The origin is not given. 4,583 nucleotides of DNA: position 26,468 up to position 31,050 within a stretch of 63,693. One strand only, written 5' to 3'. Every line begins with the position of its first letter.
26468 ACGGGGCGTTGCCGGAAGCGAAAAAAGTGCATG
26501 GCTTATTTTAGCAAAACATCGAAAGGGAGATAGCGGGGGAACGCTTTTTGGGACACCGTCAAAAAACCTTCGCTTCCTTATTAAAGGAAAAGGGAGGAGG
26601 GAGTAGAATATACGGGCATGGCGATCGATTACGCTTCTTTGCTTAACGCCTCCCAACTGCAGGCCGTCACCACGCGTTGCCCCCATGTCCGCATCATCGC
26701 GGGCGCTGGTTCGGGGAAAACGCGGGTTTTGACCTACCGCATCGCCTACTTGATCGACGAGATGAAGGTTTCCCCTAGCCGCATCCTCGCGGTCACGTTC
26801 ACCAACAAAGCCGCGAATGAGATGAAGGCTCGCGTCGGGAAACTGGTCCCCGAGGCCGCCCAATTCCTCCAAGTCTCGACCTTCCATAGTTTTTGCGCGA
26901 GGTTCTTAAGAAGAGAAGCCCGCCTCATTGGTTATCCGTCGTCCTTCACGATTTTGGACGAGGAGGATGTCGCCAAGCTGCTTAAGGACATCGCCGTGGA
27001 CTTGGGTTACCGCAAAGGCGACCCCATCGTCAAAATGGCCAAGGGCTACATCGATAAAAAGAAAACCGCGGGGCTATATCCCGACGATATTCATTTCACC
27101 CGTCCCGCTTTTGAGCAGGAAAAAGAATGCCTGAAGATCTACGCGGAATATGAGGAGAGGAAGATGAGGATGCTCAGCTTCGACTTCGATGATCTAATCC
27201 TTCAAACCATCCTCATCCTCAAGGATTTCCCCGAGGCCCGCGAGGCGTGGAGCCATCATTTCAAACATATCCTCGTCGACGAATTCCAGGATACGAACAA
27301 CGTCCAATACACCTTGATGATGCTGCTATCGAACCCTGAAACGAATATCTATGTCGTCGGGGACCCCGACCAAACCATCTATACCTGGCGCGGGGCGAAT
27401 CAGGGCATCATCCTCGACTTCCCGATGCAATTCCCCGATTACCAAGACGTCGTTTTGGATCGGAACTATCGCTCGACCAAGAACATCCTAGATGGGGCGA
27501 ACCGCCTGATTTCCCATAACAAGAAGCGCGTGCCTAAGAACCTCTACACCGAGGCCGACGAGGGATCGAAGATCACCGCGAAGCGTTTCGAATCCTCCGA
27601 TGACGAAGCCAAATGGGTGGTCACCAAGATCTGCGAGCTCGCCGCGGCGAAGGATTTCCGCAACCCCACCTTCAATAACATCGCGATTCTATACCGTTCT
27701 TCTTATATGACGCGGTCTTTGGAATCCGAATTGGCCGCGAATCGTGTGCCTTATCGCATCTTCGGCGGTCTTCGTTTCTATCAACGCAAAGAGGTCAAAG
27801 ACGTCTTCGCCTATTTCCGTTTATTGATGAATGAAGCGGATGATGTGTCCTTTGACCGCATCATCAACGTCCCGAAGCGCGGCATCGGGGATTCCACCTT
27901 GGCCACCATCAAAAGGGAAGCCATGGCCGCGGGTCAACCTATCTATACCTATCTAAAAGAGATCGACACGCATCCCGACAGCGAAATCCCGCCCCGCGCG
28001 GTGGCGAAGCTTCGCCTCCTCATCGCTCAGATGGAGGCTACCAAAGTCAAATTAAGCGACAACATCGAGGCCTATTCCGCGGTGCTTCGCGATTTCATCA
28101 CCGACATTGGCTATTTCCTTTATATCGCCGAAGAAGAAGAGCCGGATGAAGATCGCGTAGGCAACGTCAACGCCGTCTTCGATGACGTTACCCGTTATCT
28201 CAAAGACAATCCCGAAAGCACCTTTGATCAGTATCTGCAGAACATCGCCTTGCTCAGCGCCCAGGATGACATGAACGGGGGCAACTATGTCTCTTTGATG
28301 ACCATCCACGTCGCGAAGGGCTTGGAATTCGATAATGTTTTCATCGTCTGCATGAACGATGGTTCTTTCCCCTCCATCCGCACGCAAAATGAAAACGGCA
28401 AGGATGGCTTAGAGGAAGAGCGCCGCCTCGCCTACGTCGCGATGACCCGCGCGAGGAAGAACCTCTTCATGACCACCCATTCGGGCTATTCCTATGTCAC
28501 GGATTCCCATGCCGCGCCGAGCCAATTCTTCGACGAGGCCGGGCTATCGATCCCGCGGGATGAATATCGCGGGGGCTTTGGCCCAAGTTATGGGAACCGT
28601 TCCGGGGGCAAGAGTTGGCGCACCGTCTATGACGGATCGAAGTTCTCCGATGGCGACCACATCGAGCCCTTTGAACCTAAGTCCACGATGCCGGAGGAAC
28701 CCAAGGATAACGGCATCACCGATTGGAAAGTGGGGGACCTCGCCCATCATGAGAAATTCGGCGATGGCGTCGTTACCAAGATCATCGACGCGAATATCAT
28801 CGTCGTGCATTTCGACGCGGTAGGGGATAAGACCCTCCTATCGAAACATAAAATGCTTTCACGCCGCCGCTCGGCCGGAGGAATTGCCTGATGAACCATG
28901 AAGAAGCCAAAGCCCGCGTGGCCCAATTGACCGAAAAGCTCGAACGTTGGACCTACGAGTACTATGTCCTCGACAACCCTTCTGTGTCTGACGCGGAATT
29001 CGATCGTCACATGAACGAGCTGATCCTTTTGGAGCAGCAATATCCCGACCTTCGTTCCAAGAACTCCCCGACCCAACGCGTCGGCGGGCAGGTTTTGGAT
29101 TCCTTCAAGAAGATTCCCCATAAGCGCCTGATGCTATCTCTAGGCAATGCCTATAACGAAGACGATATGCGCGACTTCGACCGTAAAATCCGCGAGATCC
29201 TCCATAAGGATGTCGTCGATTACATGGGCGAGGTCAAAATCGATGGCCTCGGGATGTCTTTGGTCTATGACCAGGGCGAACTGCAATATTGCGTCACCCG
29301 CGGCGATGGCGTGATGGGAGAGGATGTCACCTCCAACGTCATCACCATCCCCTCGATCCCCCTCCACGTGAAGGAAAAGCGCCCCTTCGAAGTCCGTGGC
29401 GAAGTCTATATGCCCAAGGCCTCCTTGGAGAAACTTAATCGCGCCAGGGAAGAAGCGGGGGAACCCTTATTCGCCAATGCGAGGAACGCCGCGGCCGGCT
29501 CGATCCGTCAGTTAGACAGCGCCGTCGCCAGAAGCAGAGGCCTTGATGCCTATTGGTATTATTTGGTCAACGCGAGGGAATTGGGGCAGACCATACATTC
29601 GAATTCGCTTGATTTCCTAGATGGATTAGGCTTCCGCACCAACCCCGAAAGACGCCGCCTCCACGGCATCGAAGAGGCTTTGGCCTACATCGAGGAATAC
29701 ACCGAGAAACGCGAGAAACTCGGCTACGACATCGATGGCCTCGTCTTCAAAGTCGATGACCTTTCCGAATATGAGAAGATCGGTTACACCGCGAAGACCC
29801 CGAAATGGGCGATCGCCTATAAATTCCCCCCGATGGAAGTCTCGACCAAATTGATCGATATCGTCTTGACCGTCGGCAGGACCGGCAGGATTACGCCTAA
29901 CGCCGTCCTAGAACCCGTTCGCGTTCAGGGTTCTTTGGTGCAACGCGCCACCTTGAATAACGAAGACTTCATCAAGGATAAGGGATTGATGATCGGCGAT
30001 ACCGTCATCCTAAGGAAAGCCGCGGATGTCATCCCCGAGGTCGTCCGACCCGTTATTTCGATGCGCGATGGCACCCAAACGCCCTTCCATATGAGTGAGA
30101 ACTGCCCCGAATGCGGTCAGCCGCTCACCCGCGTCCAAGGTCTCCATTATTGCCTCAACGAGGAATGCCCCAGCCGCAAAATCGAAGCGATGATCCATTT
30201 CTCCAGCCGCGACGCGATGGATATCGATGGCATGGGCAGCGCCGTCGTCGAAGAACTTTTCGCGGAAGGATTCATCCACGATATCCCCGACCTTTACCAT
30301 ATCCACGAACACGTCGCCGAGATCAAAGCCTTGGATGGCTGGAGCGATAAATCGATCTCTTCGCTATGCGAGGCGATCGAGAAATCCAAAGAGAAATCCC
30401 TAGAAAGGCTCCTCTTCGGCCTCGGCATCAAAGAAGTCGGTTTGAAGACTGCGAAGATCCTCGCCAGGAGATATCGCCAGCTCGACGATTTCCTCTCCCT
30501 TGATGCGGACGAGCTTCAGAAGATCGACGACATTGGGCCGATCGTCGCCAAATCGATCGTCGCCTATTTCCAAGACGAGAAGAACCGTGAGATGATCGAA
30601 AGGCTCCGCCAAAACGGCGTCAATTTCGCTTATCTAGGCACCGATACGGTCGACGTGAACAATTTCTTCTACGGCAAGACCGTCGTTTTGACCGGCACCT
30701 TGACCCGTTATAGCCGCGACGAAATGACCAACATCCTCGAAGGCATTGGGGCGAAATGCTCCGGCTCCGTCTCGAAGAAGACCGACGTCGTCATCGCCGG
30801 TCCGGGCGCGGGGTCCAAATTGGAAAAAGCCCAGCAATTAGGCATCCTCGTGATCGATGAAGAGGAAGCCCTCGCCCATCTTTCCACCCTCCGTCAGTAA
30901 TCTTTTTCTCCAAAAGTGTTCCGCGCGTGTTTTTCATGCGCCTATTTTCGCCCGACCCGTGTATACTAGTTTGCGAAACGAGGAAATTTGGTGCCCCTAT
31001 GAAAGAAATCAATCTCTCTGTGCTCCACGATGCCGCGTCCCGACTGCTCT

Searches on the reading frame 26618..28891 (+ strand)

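Call 80: search_protein_families(library=pfam, proteins=[window:26618-28891:+], max_evalue=0.00001)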
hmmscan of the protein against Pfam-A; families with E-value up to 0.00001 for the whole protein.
window:26618-28891:+ (757 aa): 5 families
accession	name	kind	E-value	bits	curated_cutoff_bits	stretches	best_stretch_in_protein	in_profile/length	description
PF00580.27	UvrD-helicase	-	5.5e-82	275.9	23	1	9-272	1-270/271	UvrD/REP helicase N-terminal domain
PF13361.12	UvrD_C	-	7.9e-76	256.2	25.6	1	278-622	1-349/350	UvrD-like helicase C-terminal domain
PF13245.12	AAA_19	-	6.6e-23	81.8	25.1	1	14-256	2-132/134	AAA domain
PF13538.12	UvrD_C_2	-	1.5e-09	38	27.4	1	558-618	2-51/52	UvrD-like helicase C-terminal domain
PF01443.25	Viral_helicase1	-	8.5e-07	29.4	21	0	553-617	178-225/228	Viral superfamily 1 RNA helicase core domain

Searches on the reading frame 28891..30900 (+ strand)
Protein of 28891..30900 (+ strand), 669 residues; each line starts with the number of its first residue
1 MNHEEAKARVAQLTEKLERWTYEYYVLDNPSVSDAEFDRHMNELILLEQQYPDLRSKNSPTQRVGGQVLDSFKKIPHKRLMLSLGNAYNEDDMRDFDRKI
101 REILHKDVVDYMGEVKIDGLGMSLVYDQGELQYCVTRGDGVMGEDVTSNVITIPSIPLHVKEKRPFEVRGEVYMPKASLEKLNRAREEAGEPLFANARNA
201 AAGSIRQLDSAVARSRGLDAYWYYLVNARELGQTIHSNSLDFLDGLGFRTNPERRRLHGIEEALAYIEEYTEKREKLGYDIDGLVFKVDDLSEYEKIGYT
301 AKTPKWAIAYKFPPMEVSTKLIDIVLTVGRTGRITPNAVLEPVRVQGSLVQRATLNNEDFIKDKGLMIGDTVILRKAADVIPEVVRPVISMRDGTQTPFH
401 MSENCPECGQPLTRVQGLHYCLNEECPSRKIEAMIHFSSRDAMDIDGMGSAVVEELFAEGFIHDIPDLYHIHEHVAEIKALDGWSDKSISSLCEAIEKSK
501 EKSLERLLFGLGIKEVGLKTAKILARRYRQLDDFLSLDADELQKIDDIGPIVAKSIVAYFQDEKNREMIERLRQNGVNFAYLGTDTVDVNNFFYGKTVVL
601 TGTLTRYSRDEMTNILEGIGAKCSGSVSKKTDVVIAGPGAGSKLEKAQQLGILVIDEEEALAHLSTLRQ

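Call 80: search_protein_families(library=pfam, proteins=[window:28891-30900:+], max_evalue=0.00001)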
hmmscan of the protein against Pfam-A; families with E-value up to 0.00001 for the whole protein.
window:28891-30900:+ (669 aa): 6 families
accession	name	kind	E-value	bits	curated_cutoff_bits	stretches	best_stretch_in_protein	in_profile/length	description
PF01653.23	DNA_ligase_aden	-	1.7e-85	287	27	1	71-314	3-252/253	NAD-dependent DNA ligase adenylation domain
PF03120.22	DNA_ligase_OB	-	1.2e-29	102.4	32.9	1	319-395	2-78/79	NAD-dependent DNA ligase OB-fold domain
PF12826.13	HHH_2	-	2.4e-22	79.3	27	1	506-569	1-64/64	Helix-hairpin-helix motif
PF00533.33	BRCT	-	7.5e-14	52.2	21.3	1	590-658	3-72/78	BRCA1 C Terminus (BRCT) domain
PF14520.12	HHH_5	-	2e-10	41.4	27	1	511-561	5-56/57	Helix-hairpin-helix domain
PF12738.14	PTCB-BRCT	-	3.6e-07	30.5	22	1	600-655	5-59/63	twin BRCT domain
